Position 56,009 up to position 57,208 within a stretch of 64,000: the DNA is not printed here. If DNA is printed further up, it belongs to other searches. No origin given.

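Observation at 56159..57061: Three-cofactor fusion: [2Fe-2S] ferredoxin, truncated hemoglobin and Cys4 ribbon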

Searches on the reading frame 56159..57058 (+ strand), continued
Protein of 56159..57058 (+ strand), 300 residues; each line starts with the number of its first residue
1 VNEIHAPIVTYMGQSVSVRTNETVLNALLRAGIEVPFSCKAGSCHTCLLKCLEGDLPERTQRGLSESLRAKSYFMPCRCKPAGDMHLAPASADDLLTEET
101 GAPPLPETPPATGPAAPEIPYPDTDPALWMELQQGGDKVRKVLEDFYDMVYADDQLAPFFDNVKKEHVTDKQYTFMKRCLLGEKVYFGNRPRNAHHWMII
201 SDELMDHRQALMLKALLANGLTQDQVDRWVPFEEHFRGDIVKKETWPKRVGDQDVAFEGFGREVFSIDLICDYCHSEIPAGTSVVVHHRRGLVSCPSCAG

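Call 29: fold_search(model_id=the predicted structure, library=pdb)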
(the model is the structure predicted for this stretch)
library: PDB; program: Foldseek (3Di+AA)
matches with E <= 10: 431; with E <= 0.001: 110
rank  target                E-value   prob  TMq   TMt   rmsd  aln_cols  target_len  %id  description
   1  1dlw                  1.3e-07  1.00  0.36  0.89   1.8       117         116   27  X-RAY CRYSTAL STRUCTURE OF TRUNCATED HEMOGLOBIN FROM P.CAUDATUM. (released 2000-09-20)
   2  1rfk_A                2.0e-07  1.00  0.27  0.80   2.6        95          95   25  Crystal Structure of 2Fe2S Ferredoxin from Thermophilic Cyanobacterium Mastigocladus Laminosus (released 2005-04-12)
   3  3wcq                  3.9e-07  1.00  0.28  0.81   2.0        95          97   22  Crystal structure analysis of Cyanidioschyzon melorae ferredoxin D58N mutant (released 2013-08-07)
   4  1frr_A                3.9e-07  1.00  0.27  0.77   2.8        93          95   25  CRYSTAL STRUCTURE OF [2FE-2S] FERREDOXIN I FROM EQUISETUM ARVENSE AT 1.8 ANGSTROMS RESOLUTION (released 1994-01-31)
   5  3b2g_A                5.6e-07  1.00  0.28  0.80   2.0        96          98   27  Leptolyngbya boryana Ferredoxin (released 2012-06-13)
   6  1idr_A                6.0e-07  1.00  0.36  0.81   1.9       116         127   25  CRYSTAL STRUCTURE OF THE TRUNCATED-HEMOGLOBIN-N FROM MYCOBACTERIUM TUBERCULOSIS (released 2001-08-22)
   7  1iue_A                6.0e-07  1.00  0.28  0.77   2.7        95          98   29  Crystal Structure Analysis of ferredoxin from Plasmodium falciparum (released 2003-09-30)
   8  6xtf_C                6.3e-07  1.00  0.28  0.82   2.0        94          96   29  Crystal structure a Thioredoxin Reductase from Gloeobacter violaceus bound to its electron donor (released 2021-07-28)
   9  1awd                  7.2e-07  1.00  0.27  0.78   2.7        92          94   22  FERREDOXIN [2FE-2S] OXIDIZED FORM FROM CHLORELLA FUSCA (released 1998-01-14)
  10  6vjv_A                7.6e-07  1.00  0.27  0.76   2.8        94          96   26  Crystal structure of the Prochlorococcus phage (myovirus P-SSM2) ferredoxin at 1.6 Angstroms (released 2020-02-19)
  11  3ab5_A                8.6e-07  1.00  0.26  0.76   1.8        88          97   23  Crystal structure of the 2Fe 2S Ferredoxin from Cyanidioschyzon merolae (released 2010-11-17)
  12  1rfk_B                9.1e-07  1.00  0.26  0.77   1.7        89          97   27  Crystal Structure of 2Fe2S Ferredoxin from Thermophilic Cyanobacterium Mastigocladus Laminosus (released 2005-04-12)
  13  4zho_A                9.1e-07  1.00  0.28  0.81   2.1        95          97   25  The crystal structure of Arabidopsis ferredoxin 2 with 2Fe-2S cluster (released 2016-08-31)
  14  6kum_B                9.1e-07  1.00  0.27  0.80   2.7        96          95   22  Ferredoxin I from C. reinhardtii, low X-ray dose (released 2020-05-20)
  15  6kum_A                1.0e-06  1.00  0.27  0.81   2.5        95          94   22  Ferredoxin I from C. reinhardtii, low X-ray dose (released 2020-05-20)
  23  1krh_A                2.0e-06  1.00  0.25  0.22   3.2        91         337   25  X-ray Structure of Benzoate Dioxygenase Reductase (released 2002-05-15)
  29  5ogx                  2.7e-06  1.00  0.26  0.24   2.8        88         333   30  Crystal structure of Amycolatopsis cytochrome P450 reductase GcoB. (released 2018-07-04)
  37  4wqm                  4.3e-06  1.00  0.27  0.25   2.1        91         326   26  Structure of the toluene 4-monooxygenase NADH oxidoreductase T4moF, K270S K271S variant (released 2015-09-09)
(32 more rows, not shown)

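Call 30: fold_search(model_id=the predicted structure, library=pdb)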
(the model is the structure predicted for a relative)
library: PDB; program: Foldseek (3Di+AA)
matches with E <= 10: 1253; with E <= 0.001: 108
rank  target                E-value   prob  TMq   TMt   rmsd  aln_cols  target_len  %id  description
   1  1krh_A                3.4e-12  1.00  0.21  0.23   9.9       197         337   22  X-ray Structure of Benzoate Dioxygenase Reductase (released 2002-05-15)
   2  5ogx                  4.8e-12  1.00  0.23  0.26  11.2       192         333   25  Crystal structure of Amycolatopsis cytochrome P450 reductase GcoB. (released 2018-07-04)
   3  7c3a_C                7.8e-11  1.00  0.21  0.25  11.2       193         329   18  Ferredoxin reductase in carbazole 1,9a-dioxygenase (released 2021-05-26)
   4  7c3a_B                9.9e-11  1.00  0.21  0.25  11.9       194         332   19  Ferredoxin reductase in carbazole 1,9a-dioxygenase (released 2021-05-26)
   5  7c3a_A                1.0e-10  1.00  0.22  0.26  12.1       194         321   18  Ferredoxin reductase in carbazole 1,9a-dioxygenase (released 2021-05-26)
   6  7c3b_C                1.5e-10  1.00  0.21  0.24  12.1       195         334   20  Ferredoxin reductase in carbazole 1,9a-dioxygenase (FAD apo form) (released 2021-05-26)
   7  4wqm                  3.1e-10  1.00  0.21  0.25  11.4       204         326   19  Structure of the toluene 4-monooxygenase NADH oxidoreductase T4moF, K270S K271S variant (released 2015-09-09)
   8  7c3b_B                5.5e-10  1.00  0.20  0.26  12.2       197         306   18  Ferredoxin reductase in carbazole 1,9a-dioxygenase (FAD apo form) (released 2021-05-26)
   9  7c3b_A                7.7e-10  1.00  0.21  0.24  12.1       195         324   20  Ferredoxin reductase in carbazole 1,9a-dioxygenase (FAD apo form) (released 2021-05-26)
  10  8ad0_F                2.4e-08  1.00  0.21  0.21  12.6       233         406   14  X-ray structure of Na+-NQR from Vibrio cholerae in different conformation at 3.1 A (released 2023-07-12)
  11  8a1x_F                2.5e-08  1.00  0.21  0.21  13.1       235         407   14  Sodium pumping NADH-quinone oxidoreductase with inhibitor DQA (released 2023-06-14)
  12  8a1t_F                1.7e-07  1.00  0.21  0.21  12.0       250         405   12  Sodium pumping NADH-quinone oxidoreductase (released 2023-06-14)
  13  8acw_F                3.8e-07  1.00  0.21  0.20  12.3       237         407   13  X-ray structure of Na+-NQR from Vibrio cholerae at 3.4 A resolution (released 2023-07-12)
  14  8a1v_F                4.6e-07  1.00  0.20  0.20  12.3       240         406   13  Sodium pumping NADH-quinone oxidoreductase with substrate Q2 (released 2023-06-14)
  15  3wcq                  8.1e-07  1.00  0.20  0.76   1.8        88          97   27  Crystal structure analysis of Cyanidioschyzon melorae ferredoxin D58N mutant (released 2013-08-07)
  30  1iue_A                3.0e-06  1.00  0.19  0.71   2.5        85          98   32  Crystal Structure Analysis of ferredoxin from Plasmodium falciparum (released 2003-09-30)
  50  1dlw                  5.6e-06  1.00  0.28  0.89   1.7       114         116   25  X-RAY CRYSTAL STRUCTURE OF TRUNCATED HEMOGLOBIN FROM P.CAUDATUM. (released 2000-09-20)
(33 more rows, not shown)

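Call 31: find_related_loci(query=A2, collection=genome_contigs, flank=8000)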
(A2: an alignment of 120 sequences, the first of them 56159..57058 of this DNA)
Query A2 (300 aa) in genome_contigs; peptide patterns used: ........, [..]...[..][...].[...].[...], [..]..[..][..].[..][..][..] (x = any residue, [..] = any of these).
376 stretches matched a pattern; 276 encode a relative of the query (tblastn E <= 1e-3); the best 80 are kept; 80 distinct loci.
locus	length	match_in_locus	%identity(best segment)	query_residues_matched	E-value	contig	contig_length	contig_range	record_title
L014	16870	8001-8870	82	1-300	2e-172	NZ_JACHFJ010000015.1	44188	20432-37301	Acidocella aromatica strain DSM 27026 Ga0415365_15, whole genome shotgun sequence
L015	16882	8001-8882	66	1-299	3e-141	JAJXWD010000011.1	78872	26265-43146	MAG: Proteobacteria bacterium isolate BP5.bin5 NODE_449_length_78872_cov_1.948886, whole genome shotgun sequence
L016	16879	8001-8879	66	1-299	1e-139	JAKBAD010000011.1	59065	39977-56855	MAG: Proteobacteria bacterium isolate ZJ1.bin8 NODE_529_length_59065_cov_5.105789, whole genome shotgun sequence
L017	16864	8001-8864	58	6-300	2e-113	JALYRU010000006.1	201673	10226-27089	MAG: Pseudomonadota bacterium isolate MDV bin97 SD1455_NODE_6_length_201673_cov_16.721587, whole genome shotgun sequence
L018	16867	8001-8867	56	9-300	2e-106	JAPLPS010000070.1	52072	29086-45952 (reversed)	MAG: Polaromonas sp. isolate LacPavin_0920_WC12_MAG_62_10 LacPavin_0920_WC12_scaffold_80059, whole genome shotgun sequen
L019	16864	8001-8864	56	11-300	3e-105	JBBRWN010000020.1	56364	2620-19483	MAG: Burkholderiales bacterium isolate La4_maxbin2.330 La4_maxbin2.330_K_2557091_L_56364_cov_67.0256, whole genome shotg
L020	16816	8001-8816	48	15-298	1e-85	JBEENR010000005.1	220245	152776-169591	MAG: Pseudomonadota bacterium isolate crookedriver_2019_sw_WHONDRS-S19S_0041_F_bin.20 scaffold_9, whole genome shotgun s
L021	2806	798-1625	45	7-298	5e-86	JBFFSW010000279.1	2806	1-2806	MAG: Thiohalomonadaceae bacterium isolate Mix_mud21.2022.07.6 k141_1589672_length_2806_cov_36.9021, whole genome shotgun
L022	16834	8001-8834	46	9-300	1e-82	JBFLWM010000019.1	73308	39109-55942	MAG: Pseudomonadota bacterium isolate MAG032 MAG032_19, whole genome shotgun sequence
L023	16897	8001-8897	45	1-298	3e-82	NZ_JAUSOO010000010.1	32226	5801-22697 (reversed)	MAG: Hydrogenophaga sp. isolate E21_maxbin.007 E21_k141_97590, whole genome shotgun sequence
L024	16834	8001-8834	43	7-298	1e-80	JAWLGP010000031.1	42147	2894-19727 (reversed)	MAG: Gammaproteobacteria bacterium isolate 30dZY2.bin.113 NODE_1285_length_42147_cov_19.393717, whole genome shotgun seq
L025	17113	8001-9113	41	8-300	7e-80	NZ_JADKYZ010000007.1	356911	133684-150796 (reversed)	Diaphorobacter caeni strain NR2-3-3-1 contig7, whole genome shotgun sequence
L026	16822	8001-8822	42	8-298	1e-78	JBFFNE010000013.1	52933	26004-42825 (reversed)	MAG: Thiohalomonadaceae bacterium isolate Mix_mud18.2022.04.65 k141_152761_length_52933_cov_169.1070, whole genome shotg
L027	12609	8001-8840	41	1-298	2e-77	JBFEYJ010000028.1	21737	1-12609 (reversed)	MAG: Thiohalomonadaceae bacterium isolate Mix_mud09.2021.07.50 k141_1052780_length_21737_cov_15.6693, whole genome shotg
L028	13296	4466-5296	43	9-299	9e-76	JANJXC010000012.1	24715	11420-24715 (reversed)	MAG: Gammaproteobacteria bacterium isolate RS263_metabat.bin.44 RS263_k141_92648, whole genome shotgun sequence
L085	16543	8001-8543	46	115-298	7e-51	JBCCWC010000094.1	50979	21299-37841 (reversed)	MAG: Myxococcota bacterium isolate P01_E01_bin.52 k141_170388_length_50979_cov_19.7551, whole genome shotgun sequence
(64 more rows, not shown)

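Call 51: search_protein_families(library=pfam, proteins=[L005:4474-5106:+, L005:5121-5708:+, L005:5704-7077:+, L005:7114-7512:+, L005:7591-8001:+, L005:9184-9762:+, L005:9765-10166:+], max_evalue=1)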
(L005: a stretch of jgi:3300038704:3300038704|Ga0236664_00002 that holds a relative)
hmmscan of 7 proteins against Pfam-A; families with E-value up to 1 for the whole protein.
L005:4474-5106:+ (211 aa): 0 families

L005:5121-5708:+ (196 aa): 8 families
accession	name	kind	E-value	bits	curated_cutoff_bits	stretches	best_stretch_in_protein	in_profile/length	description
PF03029.23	ATP_bind_1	-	3e-10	40.7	27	1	30-165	52-194/240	Conserved hypothetical ATP binding protein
PF00071.28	Ras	-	0.00013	22.1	21.6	1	6-175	3-157/162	Ras family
PF08477.19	Roc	-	0.00025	21.7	27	1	5-127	2-118/119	Ras of Complex, Roc, domain of DAPkinase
PF00025.27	Arf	-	0.0088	16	22.3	1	3-169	15-165/174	ADP-ribosylation factor family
PF13401.12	AAA_22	-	0.11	13.3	27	1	5-35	8-33/130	AAA domain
PF09439.16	SRPRB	-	0.16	11.8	25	1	4-109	5-99/178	Signal recognition particle receptor beta subunit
PF13479.12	AAA_24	-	0.18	12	27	1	2-32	2-32/195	AAA domain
PF12775.13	AAA_7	-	0.18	11.7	25.8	1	4-23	35-54/181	P-loop containing dynein motor region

L005:5704-7077:+ (458 aa): 29 families (the best 25 are shown)
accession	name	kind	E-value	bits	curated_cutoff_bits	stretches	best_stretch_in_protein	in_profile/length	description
PF22785.1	Tc-R-P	-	5.4e-19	69.1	27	1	294-394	2-104/106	Polymorphic toxin system, DSP-PTPase phosphatase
PF00005.33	ABC_tran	-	6e-17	63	25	1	22-169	1-137/137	ABC transporter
PF22784.1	PTP-SAK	-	3.5e-15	56.8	27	1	281-393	1-111/153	Swiss Army Knife protein, DSP-PTPase phosphatase domain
PF13191.12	AAA_16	-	8.1e-08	33.4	32.6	1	25-208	19-150/167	AAA ATPase domain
PF13304.12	AAA_21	-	1.1e-07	32.7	27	2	142-191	239-291/304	AAA domain, putative AbiEii toxin, Type IV TA system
PF00782.25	DSPc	-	1.1e-07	32.2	33.5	1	360-408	64-110/133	Dual specificity phosphatase, catalytic domain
PF00102.32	Y_phosphatase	-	2.7e-07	30.9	20.9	1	348-428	147-231/234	Protein-tyrosine phosphatase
PF13401.12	AAA_22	-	0.00014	22.6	27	1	33-166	6-92/130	AAA domain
PF05706.17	CDKN3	-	0.00029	21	20.7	1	300-393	56-157/168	Cyclin-dependent kinase inhibitor 3 (CDKN3)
PF25199.1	nSTAND_NTPase5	-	0.0011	19.3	34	1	35-61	44-70/145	Novel STAND NTPase 5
PF13555.12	AAA_29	-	0.0018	18.4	27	1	28-50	18-40/61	P-loop containing region of AAA domain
PF22741.1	PTP-NADK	-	0.002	18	27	1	343-391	83-129/163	DSP-PTPase phosphatase fused to NAD+ Kinase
PF02456.21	Adeno_IVa2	-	0.0023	17.2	21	1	30-61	87-116/370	Adenovirus IVa2 protein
PF13521.12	AAA_28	-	0.0035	18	27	1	36-56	3-24/164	AAA domain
PF13238.12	AAA_18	-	0.0036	18.2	29.4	1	37-54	3-20/128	AAA domain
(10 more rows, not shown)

L005:7114-7512:+ (133 aa): 0 families

L005:7591-8001:+ (137 aa): 1 family
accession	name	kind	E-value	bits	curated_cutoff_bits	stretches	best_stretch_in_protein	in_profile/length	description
PF03259.23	Robl_LC7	-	5.2e-16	58.6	23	1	23-106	7-90/91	Roadblock/LC7 domain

L005:9184-9762:+ (193 aa): 2 families
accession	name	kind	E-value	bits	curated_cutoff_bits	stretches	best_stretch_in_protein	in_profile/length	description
PF03259.23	Robl_LC7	-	0.053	13.7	23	1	107-137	17-47/91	Roadblock/LC7 domain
PF02295.23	z-alpha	-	0.064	13.8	21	1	28-81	5-58/67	Adenosine deaminase z-alpha domain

L005:9765-10166:+ (134 aa): 3 families
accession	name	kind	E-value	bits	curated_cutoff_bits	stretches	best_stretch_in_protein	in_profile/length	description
PF03259.23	Robl_LC7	-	0.0047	17.1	23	1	16-86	11-83/91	Roadblock/LC7 domain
PF20641.3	TAF1C_beta-prop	-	0.055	13.8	27.1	1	3-103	5-102/138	TAF1C, beta-propeller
PF16672.11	LAMTOR5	-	0.067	13.7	27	1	18-56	16-53/88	Ragulator complex protein LAMTOR5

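Call 61: list_cluster_members(proteins=[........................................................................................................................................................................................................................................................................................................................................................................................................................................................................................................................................, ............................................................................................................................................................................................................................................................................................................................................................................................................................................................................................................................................, P0001, P0087, window:56159-57058:+])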
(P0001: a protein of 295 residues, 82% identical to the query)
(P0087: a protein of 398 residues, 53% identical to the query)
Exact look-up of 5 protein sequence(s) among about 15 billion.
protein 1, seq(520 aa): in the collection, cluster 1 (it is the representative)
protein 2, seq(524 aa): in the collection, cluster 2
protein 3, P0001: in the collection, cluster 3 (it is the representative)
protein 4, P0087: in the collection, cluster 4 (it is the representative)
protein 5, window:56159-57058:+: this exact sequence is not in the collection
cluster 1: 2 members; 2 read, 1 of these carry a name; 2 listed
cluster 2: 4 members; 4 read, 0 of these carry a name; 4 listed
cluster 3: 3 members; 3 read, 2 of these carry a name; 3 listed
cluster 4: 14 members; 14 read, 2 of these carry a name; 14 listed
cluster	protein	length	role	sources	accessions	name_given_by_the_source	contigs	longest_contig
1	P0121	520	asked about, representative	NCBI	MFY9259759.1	MAG: 2Fe-2S iron-sulfur cluster-binding protein [Gallionella sp.]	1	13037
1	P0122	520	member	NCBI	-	-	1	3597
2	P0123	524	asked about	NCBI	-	-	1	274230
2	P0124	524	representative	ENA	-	-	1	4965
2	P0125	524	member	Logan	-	-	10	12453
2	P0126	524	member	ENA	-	-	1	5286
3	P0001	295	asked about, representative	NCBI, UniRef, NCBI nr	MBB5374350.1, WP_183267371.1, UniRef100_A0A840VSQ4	2Fe-2S iron-sulfur cluster-binding protein [Acidocella aromatica] | Ferredoxin/truncated hemoglobin YjbI n=1 Tax=Acidocella aromatica TaxID=1303579 ... | ferredoxin/truncated hemoglobin YjbI [Acidocella aromatica]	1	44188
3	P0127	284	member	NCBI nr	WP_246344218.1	2Fe-2S iron-sulfur cluster-binding protein [Acidocella aromatica]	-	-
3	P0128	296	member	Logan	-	-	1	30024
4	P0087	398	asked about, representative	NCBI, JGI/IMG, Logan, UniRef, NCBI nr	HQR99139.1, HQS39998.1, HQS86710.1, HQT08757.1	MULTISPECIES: 2Fe-2S iron-sulfur cluster-binding protein [unclassified Polaromonas] | ferredoxin/truncated hemoglobin YjbI | 2Fe-2S iron-sulfur cluster-binding protein n=1 Tax=unclassified Polaromonas TaxID=2638319 ...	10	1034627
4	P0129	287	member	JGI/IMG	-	truncated hemoglobin YjbI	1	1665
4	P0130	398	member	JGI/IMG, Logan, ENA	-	-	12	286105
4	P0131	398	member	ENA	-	-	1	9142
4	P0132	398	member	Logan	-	-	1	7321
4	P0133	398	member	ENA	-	-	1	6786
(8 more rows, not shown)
